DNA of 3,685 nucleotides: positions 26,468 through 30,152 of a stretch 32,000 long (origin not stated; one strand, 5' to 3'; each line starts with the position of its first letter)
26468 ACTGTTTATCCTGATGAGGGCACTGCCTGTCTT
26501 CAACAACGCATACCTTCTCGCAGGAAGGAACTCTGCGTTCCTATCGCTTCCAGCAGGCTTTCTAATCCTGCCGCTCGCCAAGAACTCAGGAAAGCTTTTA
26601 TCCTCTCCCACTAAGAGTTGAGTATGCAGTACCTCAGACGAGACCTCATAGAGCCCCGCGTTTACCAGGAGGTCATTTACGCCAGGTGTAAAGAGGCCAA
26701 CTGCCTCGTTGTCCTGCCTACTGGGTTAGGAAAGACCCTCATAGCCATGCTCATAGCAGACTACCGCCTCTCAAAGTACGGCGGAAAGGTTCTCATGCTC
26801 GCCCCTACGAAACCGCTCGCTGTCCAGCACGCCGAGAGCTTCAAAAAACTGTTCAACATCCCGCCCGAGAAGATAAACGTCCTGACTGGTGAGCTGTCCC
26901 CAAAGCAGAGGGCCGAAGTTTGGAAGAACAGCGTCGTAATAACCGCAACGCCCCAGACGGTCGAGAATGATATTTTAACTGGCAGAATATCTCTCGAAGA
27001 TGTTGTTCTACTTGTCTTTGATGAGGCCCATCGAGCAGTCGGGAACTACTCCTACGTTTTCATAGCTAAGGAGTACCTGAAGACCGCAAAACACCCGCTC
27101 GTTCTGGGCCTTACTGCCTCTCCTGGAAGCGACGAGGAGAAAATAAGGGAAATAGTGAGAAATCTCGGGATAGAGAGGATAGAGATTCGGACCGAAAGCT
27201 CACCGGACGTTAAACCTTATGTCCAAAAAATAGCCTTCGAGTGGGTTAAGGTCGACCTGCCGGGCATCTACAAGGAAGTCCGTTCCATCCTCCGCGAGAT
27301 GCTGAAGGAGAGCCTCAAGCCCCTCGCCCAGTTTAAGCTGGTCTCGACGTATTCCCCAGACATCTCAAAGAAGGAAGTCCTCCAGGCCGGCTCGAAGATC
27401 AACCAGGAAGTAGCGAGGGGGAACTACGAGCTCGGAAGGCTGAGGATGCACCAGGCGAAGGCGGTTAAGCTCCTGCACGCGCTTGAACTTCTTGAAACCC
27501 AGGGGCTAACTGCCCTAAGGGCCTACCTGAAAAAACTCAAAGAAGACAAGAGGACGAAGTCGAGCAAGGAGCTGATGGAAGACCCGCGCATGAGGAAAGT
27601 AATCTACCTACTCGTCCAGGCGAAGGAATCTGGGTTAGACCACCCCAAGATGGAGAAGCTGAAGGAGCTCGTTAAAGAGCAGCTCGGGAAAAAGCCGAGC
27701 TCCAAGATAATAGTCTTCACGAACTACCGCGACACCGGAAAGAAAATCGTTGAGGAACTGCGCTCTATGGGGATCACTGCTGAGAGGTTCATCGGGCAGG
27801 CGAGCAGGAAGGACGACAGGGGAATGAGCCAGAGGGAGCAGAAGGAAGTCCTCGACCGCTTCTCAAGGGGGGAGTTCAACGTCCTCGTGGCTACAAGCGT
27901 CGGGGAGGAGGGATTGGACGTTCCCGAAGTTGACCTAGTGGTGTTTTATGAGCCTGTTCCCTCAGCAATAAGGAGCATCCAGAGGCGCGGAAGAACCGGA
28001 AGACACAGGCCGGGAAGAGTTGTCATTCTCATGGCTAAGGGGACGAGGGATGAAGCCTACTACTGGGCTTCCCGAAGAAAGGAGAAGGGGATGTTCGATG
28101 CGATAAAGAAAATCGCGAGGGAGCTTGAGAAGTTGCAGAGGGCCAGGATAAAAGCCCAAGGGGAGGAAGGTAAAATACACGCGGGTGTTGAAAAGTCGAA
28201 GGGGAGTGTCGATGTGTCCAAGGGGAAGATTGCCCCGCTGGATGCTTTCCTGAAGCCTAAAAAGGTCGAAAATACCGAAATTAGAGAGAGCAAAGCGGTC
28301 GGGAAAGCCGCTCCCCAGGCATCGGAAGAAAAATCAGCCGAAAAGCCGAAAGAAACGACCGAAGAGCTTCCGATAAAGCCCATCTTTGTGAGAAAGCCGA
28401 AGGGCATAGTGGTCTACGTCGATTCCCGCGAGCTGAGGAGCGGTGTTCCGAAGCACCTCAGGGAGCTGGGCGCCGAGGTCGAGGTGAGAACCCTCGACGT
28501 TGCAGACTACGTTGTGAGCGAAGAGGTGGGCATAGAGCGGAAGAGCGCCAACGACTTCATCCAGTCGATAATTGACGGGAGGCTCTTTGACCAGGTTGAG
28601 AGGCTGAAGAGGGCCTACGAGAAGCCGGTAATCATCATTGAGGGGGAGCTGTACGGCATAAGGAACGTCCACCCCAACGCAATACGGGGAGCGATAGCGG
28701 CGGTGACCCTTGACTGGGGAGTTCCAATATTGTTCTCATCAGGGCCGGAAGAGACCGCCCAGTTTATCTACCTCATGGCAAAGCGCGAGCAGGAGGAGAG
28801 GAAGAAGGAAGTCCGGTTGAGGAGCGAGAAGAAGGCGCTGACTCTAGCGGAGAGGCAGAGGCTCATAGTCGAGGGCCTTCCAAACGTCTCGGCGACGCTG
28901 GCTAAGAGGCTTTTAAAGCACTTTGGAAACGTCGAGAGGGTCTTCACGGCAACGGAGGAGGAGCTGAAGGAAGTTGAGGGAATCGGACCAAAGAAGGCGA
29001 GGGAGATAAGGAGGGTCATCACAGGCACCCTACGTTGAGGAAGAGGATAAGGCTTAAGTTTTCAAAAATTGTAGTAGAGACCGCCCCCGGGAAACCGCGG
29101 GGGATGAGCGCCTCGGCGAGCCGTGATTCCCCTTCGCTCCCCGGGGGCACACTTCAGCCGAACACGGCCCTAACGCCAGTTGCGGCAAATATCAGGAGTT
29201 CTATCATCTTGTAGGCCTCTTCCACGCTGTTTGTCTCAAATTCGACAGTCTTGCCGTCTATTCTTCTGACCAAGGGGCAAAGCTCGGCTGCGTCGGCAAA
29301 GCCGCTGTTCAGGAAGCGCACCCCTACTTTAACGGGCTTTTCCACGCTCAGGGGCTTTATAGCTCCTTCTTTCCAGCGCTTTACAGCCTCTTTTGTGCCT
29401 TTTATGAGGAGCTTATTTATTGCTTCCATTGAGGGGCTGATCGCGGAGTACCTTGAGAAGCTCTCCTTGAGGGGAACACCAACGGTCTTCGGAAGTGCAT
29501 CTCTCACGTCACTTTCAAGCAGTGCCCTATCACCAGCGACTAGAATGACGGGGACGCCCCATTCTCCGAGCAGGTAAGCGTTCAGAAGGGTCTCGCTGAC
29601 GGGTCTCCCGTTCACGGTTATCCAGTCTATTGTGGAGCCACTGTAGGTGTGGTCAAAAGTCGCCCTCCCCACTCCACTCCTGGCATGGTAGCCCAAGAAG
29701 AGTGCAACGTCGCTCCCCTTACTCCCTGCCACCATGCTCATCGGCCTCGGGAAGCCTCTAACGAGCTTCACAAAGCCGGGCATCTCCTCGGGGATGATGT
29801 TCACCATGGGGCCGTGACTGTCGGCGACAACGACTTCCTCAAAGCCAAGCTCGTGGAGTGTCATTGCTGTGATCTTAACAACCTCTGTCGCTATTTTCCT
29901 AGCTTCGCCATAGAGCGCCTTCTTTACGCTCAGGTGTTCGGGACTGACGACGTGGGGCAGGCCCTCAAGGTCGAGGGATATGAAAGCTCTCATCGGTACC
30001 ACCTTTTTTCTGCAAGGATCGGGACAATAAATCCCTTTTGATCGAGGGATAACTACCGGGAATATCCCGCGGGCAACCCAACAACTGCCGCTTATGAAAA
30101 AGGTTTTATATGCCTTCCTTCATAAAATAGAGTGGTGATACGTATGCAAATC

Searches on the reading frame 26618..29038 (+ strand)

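Call 87: search_protein_families(library=pfam, proteins=[window:26618-29038:+], max_evalue=0.001)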
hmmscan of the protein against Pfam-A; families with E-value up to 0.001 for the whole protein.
window:26618-29038:+ (806 aa): 10 families
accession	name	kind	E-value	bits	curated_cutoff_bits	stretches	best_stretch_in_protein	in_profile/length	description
PF21210.2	RNA_helicase_helical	-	1.3e-48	164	27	1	226-330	1-108/108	Putative ATP-dependent RNA helicase, helical bundle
PF02732.21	ERCC4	-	2.9e-39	134.6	24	1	601-720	1-140/140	ERCC4 domain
PF00271.37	Helicase_C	-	3.7e-27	95.2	23.5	1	346-463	4-109/110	Helicase conserved C-terminal domain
PF00270.35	DEAD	-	2.4e-25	89.6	26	1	18-174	6-165/167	DEAD/DEAH box helicase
PF04851.21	ResIII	-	1.2e-20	74.5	22.5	1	11-169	2-162/164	Type III restriction enzyme, res subunit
PF12826.13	HHH_2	-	2.9e-10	40.6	27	1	753-799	7-53/64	Helix-hairpin-helix motif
PF00633.29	HHH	-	6.1e-08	32.6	24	1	772-798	2-28/30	Helix-hairpin-helix motif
PF14520.12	HHH_5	-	1.7e-07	32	27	1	753-798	6-52/57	Helix-hairpin-helix domain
PF22590.2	Cas3-like_C_2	-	7.7e-07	29.8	27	1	362-464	3-105/106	CRISPR-associated nuclease/helicase Cas3, C-terminal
PF20582.4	UPF0758_N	-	0.0002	21.8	27.1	0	728-794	9-76/77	UPF0758 N-terminal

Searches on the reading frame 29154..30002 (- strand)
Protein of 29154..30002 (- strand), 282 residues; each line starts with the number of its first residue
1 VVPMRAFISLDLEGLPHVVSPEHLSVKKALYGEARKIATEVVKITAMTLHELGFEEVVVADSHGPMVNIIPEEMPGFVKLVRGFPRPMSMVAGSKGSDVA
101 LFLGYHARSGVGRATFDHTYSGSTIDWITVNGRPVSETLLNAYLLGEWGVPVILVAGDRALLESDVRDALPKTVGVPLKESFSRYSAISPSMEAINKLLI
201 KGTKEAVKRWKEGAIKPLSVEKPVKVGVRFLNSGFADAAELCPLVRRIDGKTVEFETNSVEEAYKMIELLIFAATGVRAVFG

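Call 87: search_protein_families(library=pfam, proteins=[window:29154-30002:-], max_evalue=0.001)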
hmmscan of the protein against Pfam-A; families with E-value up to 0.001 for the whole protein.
window:29154-30002:- (282 aa): 1 family
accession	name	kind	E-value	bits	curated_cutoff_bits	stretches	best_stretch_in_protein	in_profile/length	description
PF04951.18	Peptidase_M55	-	5.6e-86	288.7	25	1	4-268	1-263/264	D-aminopeptidase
